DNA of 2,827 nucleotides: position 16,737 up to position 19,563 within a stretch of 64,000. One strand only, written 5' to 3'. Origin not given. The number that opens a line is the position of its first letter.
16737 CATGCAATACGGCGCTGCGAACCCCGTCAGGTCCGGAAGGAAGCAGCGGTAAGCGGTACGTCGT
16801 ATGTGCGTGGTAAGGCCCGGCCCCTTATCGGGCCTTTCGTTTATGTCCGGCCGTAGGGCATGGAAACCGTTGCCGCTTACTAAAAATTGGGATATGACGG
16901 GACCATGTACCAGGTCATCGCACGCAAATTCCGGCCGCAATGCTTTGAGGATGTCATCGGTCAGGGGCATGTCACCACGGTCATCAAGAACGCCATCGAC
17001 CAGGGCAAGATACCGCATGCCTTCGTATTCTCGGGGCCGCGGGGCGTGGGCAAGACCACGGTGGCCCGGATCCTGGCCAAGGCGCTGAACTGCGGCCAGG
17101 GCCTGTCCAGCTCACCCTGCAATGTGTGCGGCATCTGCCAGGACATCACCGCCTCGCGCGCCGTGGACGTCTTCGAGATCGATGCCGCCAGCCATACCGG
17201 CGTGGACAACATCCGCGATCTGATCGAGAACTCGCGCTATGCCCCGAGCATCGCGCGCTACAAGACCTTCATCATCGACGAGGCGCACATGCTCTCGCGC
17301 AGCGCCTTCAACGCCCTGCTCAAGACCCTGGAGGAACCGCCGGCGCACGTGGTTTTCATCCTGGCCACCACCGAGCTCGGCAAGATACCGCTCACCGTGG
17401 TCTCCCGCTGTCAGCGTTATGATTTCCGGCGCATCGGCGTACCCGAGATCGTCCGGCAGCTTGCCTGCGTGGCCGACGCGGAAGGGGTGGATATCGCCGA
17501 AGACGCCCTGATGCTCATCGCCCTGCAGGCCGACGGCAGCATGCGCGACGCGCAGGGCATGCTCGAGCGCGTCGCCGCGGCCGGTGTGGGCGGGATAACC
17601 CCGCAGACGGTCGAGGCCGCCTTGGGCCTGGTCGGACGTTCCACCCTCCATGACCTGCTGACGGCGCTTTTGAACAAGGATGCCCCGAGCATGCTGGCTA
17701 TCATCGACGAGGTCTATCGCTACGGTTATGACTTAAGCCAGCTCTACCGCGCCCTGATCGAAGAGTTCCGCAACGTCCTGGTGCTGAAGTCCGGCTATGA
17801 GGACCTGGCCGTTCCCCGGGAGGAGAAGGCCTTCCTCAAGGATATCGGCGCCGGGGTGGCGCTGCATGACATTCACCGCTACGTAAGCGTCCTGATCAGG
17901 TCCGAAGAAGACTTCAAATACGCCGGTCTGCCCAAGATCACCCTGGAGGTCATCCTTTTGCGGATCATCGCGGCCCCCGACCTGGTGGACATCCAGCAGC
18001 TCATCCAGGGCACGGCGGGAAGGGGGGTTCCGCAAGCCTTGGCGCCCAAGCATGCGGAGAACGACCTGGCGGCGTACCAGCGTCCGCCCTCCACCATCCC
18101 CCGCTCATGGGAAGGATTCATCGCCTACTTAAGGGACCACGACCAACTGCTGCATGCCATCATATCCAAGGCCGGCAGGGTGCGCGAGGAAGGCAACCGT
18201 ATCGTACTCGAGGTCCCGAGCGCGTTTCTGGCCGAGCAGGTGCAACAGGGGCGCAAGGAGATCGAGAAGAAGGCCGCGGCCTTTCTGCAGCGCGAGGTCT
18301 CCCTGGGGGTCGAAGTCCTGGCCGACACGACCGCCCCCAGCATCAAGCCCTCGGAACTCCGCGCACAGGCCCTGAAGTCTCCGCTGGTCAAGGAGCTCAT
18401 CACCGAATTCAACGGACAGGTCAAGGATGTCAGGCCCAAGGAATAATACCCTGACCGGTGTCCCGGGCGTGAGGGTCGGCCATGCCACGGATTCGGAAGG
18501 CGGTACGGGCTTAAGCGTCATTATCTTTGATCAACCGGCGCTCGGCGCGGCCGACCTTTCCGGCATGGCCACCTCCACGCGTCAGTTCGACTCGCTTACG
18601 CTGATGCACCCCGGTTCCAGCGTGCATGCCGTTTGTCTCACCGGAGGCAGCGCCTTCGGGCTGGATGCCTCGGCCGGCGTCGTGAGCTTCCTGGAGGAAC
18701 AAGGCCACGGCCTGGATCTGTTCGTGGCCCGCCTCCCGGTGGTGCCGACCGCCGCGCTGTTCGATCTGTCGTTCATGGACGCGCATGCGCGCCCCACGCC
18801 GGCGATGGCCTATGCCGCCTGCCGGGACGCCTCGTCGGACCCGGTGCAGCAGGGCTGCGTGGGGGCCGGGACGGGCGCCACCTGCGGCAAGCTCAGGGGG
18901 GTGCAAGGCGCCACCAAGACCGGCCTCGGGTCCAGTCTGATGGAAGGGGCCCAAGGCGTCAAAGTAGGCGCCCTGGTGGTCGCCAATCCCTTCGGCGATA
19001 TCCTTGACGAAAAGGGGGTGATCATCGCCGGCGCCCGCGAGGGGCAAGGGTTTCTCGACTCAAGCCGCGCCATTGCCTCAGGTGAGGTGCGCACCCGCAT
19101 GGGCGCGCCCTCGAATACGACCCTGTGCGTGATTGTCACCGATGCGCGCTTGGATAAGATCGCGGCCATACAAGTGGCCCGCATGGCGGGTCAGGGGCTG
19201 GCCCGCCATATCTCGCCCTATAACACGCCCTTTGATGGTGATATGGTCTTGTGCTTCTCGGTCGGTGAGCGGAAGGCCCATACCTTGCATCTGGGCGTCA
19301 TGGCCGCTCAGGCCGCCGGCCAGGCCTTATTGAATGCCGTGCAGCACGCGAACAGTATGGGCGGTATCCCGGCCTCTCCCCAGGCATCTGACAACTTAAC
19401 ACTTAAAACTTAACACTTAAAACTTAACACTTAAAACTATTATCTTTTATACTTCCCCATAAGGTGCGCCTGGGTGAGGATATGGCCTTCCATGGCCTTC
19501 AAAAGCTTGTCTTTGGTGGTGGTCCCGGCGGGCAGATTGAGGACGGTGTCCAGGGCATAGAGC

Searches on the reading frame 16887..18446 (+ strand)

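Call 7: search_protein_families(library=pfam, proteins=[window:16887-18446:+])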
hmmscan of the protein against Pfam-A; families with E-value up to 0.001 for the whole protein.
window:16887-18446:+ (519 aa): 17 families
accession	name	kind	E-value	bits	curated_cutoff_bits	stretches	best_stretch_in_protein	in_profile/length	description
PF13177.12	DNA_pol3_delta2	-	6.7e-40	137.1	27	1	26-182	2-159/161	DNA polymerase III, delta subunit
PF12169.13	DNA_pol3_gamma3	-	3e-22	79.4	24.4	1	238-374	2-141/143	DNA polymerase III subunits gamma and tau domain III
PF00004.35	AAA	-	1.4e-12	48.6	21.2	1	47-177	2-125/131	ATPase family associated with various cellular activities (AAA)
PF05496.18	RuvB_N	-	2.5e-09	37.5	27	1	16-78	2-68/159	Holliday junction DNA helicase RuvB P-loop domain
PF13604.12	AAA_30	-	8.4e-09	35.9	27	1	46-158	21-122/191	AAA domain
PF22608.2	DNAX_ATPase_lid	-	1.5e-07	31.5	27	1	187-232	1-46/49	DNA polymerase III clamp loader subunit, ATPase lid domain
PF13401.12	AAA_22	-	2.9e-07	31.3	27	1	47-161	9-122/130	AAA domain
PF07728.20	AAA_5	-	1.1e-05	25.8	22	1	47-153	3-95/139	AAA domain (dynein-related subfamily)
PF13173.12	AAA_14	-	3.8e-05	24.1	27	0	45-151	4-88/129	AAA domain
PF13191.12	AAA_16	-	0.0001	23.3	32.6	0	40-87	22-73/167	AAA ATPase domain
PF13238.12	AAA_18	-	0.00012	22.9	29.4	1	48-149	3-64/128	AAA domain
PF13245.12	AAA_19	-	0.00013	22.6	25.1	1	45-158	13-123/134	AAA domain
PF00270.35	DEAD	-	0.00013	22.1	26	0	110-151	106-145/167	DEAD/DEAH box helicase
PF04851.21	ResIII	-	0.00025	21.5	22.5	0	114-149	115-151/164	Type III restriction enzyme, res subunit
PF06068.19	TIP49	-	0.00033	20.4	23.8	0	128-161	278-310/347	TIP49 P-loop domain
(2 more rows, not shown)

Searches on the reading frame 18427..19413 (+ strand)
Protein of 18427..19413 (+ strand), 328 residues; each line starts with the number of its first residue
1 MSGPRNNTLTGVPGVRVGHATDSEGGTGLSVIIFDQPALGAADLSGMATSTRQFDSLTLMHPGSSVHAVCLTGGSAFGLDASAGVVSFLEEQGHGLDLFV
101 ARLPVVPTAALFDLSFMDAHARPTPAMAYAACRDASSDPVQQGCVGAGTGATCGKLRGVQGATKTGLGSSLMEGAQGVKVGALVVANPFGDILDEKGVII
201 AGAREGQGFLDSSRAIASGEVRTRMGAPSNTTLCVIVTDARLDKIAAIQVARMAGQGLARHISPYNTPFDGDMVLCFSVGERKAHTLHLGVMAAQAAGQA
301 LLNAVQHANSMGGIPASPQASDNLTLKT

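Call 7: search_protein_families(library=pfam, proteins=[window:18427-19413:+])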
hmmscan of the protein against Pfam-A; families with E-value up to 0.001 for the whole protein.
window:18427-19413:+ (328 aa): 1 family
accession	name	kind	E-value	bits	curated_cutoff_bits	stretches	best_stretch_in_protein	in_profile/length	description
PF03576.19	Peptidase_S58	-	5e-41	141.6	23.9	1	7-314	1-302/307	Peptidase family S58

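Call 66: search_protein_families(library=ncbifam, proteins=[window:18427-19413:+], max_evalue=0.00001)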
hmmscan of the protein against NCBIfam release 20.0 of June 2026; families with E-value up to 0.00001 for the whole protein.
window:18427-19413:+ (328 aa): 0 families
